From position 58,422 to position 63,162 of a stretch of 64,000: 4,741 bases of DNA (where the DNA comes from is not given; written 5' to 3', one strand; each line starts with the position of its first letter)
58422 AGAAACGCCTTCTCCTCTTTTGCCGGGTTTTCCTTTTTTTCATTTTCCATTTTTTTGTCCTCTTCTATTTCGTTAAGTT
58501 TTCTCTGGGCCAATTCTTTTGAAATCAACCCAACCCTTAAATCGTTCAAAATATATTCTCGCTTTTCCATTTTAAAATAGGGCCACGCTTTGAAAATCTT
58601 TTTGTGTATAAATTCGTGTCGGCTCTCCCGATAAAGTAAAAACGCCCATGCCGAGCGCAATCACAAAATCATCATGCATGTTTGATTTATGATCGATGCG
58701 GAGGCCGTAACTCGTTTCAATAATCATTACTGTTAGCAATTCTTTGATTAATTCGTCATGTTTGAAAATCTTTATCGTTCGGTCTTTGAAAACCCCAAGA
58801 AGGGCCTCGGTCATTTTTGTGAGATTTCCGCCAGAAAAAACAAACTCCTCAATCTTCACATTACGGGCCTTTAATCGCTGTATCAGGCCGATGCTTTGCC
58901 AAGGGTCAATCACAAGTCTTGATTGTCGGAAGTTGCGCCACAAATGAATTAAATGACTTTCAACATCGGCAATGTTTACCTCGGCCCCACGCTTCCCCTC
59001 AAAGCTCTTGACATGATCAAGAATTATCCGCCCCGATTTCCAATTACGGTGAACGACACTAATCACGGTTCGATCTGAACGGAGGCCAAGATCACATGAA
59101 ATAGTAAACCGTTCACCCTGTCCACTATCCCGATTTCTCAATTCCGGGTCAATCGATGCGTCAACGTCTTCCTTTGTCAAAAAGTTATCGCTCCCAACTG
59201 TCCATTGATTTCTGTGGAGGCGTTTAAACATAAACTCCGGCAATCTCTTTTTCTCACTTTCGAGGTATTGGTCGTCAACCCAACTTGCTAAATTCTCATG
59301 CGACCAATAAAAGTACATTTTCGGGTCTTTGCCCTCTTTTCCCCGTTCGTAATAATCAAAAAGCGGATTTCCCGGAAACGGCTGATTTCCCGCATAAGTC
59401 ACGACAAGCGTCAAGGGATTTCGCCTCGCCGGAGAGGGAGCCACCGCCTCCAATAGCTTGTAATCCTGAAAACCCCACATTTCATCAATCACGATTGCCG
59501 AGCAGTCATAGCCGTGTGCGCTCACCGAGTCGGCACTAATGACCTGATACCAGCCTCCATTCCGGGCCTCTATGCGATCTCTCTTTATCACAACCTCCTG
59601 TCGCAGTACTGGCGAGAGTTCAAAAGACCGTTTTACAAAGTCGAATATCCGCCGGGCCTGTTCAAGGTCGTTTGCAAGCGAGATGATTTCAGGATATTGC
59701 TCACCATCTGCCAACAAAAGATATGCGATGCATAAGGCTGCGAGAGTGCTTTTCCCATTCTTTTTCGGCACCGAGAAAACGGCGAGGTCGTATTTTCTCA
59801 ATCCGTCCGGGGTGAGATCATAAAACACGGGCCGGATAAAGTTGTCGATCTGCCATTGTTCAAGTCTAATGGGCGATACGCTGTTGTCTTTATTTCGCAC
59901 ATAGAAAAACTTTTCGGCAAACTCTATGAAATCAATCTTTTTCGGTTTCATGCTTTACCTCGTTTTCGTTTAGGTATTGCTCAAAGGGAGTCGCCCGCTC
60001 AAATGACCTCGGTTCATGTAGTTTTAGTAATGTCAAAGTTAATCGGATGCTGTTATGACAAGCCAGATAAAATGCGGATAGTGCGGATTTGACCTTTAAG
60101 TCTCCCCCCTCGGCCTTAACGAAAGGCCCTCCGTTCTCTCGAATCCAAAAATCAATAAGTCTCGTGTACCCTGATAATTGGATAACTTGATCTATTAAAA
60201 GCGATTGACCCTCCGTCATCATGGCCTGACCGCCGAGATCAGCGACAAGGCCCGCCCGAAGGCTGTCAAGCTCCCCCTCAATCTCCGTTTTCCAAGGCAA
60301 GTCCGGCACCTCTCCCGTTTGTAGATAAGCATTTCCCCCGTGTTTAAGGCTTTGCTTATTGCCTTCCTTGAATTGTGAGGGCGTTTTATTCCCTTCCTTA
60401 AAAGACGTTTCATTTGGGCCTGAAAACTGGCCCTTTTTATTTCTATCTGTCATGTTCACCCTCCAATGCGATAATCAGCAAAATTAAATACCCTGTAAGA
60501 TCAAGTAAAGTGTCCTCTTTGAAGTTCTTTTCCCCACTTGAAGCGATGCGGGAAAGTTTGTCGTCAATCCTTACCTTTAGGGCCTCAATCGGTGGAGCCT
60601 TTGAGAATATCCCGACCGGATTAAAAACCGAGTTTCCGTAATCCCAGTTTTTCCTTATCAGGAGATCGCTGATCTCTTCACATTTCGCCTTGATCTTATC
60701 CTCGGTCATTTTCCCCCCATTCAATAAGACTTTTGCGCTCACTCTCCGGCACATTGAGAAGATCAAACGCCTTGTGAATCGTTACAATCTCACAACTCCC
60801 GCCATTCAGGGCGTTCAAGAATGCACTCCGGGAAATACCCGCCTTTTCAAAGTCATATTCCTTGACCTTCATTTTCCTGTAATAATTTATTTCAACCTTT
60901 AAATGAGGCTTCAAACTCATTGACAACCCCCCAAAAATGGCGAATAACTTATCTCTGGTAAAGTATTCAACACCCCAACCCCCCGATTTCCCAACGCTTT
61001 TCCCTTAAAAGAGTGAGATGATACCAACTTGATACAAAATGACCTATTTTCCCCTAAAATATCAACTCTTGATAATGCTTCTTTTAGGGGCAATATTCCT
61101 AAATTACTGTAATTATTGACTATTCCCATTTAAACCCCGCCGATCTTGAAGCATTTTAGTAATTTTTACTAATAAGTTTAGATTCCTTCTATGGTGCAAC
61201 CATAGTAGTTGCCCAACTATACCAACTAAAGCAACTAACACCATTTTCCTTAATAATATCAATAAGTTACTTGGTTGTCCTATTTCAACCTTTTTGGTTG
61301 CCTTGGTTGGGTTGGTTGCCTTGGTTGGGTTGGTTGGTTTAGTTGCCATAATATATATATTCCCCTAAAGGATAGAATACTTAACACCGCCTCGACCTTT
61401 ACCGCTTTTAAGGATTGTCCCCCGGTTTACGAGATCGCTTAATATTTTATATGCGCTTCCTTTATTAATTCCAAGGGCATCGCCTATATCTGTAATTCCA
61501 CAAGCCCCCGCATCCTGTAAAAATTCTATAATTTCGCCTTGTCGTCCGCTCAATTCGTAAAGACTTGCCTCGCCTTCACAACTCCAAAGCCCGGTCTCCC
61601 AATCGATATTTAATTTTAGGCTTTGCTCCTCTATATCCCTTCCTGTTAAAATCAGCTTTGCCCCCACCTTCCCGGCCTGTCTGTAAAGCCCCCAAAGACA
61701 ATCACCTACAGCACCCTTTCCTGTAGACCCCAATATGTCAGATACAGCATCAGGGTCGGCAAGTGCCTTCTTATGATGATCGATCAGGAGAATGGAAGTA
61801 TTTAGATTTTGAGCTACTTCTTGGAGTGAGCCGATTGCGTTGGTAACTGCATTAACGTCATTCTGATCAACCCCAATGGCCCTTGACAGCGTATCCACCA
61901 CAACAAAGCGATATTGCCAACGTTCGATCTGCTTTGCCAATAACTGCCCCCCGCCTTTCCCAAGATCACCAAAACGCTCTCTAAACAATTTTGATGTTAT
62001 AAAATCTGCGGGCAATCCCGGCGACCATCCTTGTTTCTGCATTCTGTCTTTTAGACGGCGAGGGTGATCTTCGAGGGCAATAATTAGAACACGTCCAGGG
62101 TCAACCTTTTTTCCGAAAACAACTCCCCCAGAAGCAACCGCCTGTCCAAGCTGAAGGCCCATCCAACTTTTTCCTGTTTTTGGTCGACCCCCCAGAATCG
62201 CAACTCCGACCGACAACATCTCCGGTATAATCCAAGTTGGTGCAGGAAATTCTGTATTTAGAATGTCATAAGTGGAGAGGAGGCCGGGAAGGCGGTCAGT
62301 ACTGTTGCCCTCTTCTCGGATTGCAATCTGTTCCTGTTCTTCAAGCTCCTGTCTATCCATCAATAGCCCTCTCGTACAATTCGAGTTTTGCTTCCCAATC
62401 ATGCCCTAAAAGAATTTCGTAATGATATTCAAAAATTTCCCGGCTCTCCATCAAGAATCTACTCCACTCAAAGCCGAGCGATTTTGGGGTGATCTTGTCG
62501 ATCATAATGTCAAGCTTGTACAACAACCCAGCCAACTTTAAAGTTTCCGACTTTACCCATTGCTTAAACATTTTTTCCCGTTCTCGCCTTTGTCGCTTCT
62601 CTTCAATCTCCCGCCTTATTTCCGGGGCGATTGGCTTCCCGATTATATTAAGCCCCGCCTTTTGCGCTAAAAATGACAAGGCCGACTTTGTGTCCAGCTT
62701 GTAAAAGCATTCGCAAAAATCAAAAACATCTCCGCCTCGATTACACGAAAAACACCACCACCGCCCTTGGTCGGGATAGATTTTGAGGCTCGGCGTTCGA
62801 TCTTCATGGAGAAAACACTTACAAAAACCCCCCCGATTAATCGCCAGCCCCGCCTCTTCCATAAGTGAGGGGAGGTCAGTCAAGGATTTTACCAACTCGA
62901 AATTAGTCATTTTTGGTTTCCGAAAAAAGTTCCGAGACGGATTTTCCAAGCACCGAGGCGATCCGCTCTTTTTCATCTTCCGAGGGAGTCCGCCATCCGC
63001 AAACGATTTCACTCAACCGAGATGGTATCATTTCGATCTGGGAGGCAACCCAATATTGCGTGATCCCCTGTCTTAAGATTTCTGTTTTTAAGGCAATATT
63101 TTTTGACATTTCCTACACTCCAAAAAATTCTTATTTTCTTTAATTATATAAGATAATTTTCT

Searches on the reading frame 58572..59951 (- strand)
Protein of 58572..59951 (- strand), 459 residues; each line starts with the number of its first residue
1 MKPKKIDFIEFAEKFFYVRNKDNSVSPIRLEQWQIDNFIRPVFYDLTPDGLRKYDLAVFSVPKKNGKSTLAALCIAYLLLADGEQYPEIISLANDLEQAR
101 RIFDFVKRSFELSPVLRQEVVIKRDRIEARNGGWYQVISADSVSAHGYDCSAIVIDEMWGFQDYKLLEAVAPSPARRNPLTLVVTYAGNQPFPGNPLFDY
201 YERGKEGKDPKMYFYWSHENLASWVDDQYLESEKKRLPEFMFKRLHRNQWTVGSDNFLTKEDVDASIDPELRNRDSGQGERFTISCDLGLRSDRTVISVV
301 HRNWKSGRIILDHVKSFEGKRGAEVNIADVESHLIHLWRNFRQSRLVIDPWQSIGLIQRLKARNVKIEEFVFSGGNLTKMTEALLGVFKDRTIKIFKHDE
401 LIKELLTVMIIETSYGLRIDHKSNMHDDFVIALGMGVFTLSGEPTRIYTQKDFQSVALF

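Call 5: search_protein_families(library=phrogs, proteins=[window:58572-59951:-], max_evalue=0.01)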
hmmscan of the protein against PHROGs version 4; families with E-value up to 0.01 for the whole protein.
window:58572-59951:- (459 aa): 6 families
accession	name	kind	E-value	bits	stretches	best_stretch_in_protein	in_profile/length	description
phrog_9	-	head and packaging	1.7e-51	177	1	8-421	188-643/812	terminase large subunit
phrog_4914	-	head and packaging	8.5e-16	59.2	1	8-148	59-208/213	terminase large subunit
phrog_10517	-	head and packaging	3.8e-06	27.6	1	7-104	85-179/207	terminase large subunit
phrog_2699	-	head and packaging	4.6e-05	23.4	0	233-323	62-147/315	terminase large subunit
phrog_7622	-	head and packaging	0.00016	22.4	1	50-165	77-196/224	terminase large subunit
phrog_7579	-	head and packaging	0.00089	19.5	1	55-267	18-230/239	terminase large subunit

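Call 66: search_protein_families(library=pfam, proteins=[window:58572-59951:-], max_evalue=0.001)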
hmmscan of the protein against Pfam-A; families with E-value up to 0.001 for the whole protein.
window:58572-59951:- (459 aa): 1 family
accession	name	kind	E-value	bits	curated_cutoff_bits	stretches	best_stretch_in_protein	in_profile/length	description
PF03354.21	TerL_ATPase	-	3.7e-16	59.8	23.7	1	49-189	16-163/178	Terminase large subunit, ATPase domain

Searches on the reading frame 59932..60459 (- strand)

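Call 5: search_protein_families(library=phrogs, proteins=[window:59932-60459:-], max_evalue=0.01)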
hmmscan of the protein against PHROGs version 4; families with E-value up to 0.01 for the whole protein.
window:59932-60459:- (175 aa): 1 family
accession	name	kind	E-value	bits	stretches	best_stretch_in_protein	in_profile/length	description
phrog_370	-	head and packaging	0.003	18.5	1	21-71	111-163/284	terminase small subunit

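Call 66: search_protein_families(library=pfam, proteins=[window:59932-60459:-], max_evalue=0.001)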
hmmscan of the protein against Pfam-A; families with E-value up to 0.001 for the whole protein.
window:59932-60459:- (175 aa): 0 families

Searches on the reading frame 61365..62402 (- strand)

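Call 5: search_protein_families(library=phrogs, proteins=[window:61365-62402:-], max_evalue=0.01)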
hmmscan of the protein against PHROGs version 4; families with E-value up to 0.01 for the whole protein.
window:61365-62402:- (345 aa): 13 families
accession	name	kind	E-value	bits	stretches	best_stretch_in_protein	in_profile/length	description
phrog_3123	-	unknown function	5.1e-21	75.9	1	34-229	307-526/583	-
phrog_906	-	DNA, RNA and nucleotide metabolism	1.7e-11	44.7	1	51-224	512-676/872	DNA polymerase/primase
phrog_2597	-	DNA, RNA and nucleotide metabolism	4.2e-11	43.1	1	49-213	350-517/747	DNA primase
phrog_1284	-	unknown function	2.4e-10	41.3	1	55-213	24-187/306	-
phrog_6012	-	DNA, RNA and nucleotide metabolism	7.4e-10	39.6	1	19-227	98-314/447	DNA helicase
phrog_239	-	DNA, RNA and nucleotide metabolism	1.2e-08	35.4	1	49-242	342-556/801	DNA primase/helicase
phrog_2850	-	unknown function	1.4e-08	35.1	1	65-211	158-308/465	-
phrog_6357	-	unknown function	6.9e-07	29.8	1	46-266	15-217/321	-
phrog_25693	-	unknown function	5.4e-05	23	1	166-233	165-229/405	-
phrog_19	-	DNA, RNA and nucleotide metabolism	0.00012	22.1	1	68-121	356-400/621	DnaB-like replicative helicase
phrog_1687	-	transcription regulation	0.00024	22.1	1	287-341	67-121/162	MarR family transcrition regulator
phrog_142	-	moron, auxiliary metabolic gene and host takeover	0.0065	17.6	0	288-336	14-63/116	Ren-like exclusion protein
phrog_243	-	DNA, RNA and nucleotide metabolism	0.008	16.1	0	165-242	144-225/273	DnaB-like replicative helicase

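Call 66: search_protein_families(library=pfam, proteins=[window:61365-62402:-], max_evalue=0.001)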
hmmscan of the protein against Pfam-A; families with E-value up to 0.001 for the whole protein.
window:61365-62402:- (345 aa): 2 families
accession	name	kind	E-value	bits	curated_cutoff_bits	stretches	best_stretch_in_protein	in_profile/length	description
PF13481.12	AAA_25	-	9.5e-26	91.1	27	1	45-213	12-193/195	AAA domain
PF09339.16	HTH_IclR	-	4.1e-05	23.7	22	1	290-328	7-46/52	IclR helix-turn-helix domain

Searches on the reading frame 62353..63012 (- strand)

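Call 5: search_protein_families(library=phrogs, proteins=[window:62353-63012:-], max_evalue=0.01)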
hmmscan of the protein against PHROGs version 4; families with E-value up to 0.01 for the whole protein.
window:62353-63012:- (219 aa): 9 families
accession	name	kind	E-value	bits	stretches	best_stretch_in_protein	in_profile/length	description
phrog_11992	-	unknown function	1.8e-22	81.4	1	36-164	2-126/177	-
phrog_6444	-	DNA, RNA and nucleotide metabolism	5.4e-13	49.6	1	65-148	39-116/577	DNA primase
phrog_18097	-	DNA, RNA and nucleotide metabolism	1.3e-10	42.1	1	64-114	35-85/199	DNA primase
phrog_360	-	DNA, RNA and nucleotide metabolism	6.7e-09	36.9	1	63-155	31-127/133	DNA primase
phrog_26824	-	unknown function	3e-07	29.9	1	47-118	10-89/868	-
phrog_47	-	DNA, RNA and nucleotide metabolism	8.5e-07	28.9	1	64-135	53-119/947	DNA primase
phrog_2304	-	DNA, RNA and nucleotide metabolism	2.1e-05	25.7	1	65-149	36-115/133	DNA primase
phrog_510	-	DNA, RNA and nucleotide metabolism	0.00033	20.5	1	66-152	48-139/667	DNA primase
phrog_5311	-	DNA, RNA and nucleotide metabolism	0.0055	16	1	69-99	108-139/692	helicase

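Call 66: search_protein_families(library=pfam, proteins=[window:62353-63012:-], max_evalue=0.001)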
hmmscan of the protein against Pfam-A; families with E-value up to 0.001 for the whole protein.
window:62353-63012:- (219 aa): 1 family
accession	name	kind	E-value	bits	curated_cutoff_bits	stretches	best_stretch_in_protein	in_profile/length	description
PF01807.25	Zn_ribbon_DnaG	-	1.8e-12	47.4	24.9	1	64-123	34-93/98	CHC2 zinc finger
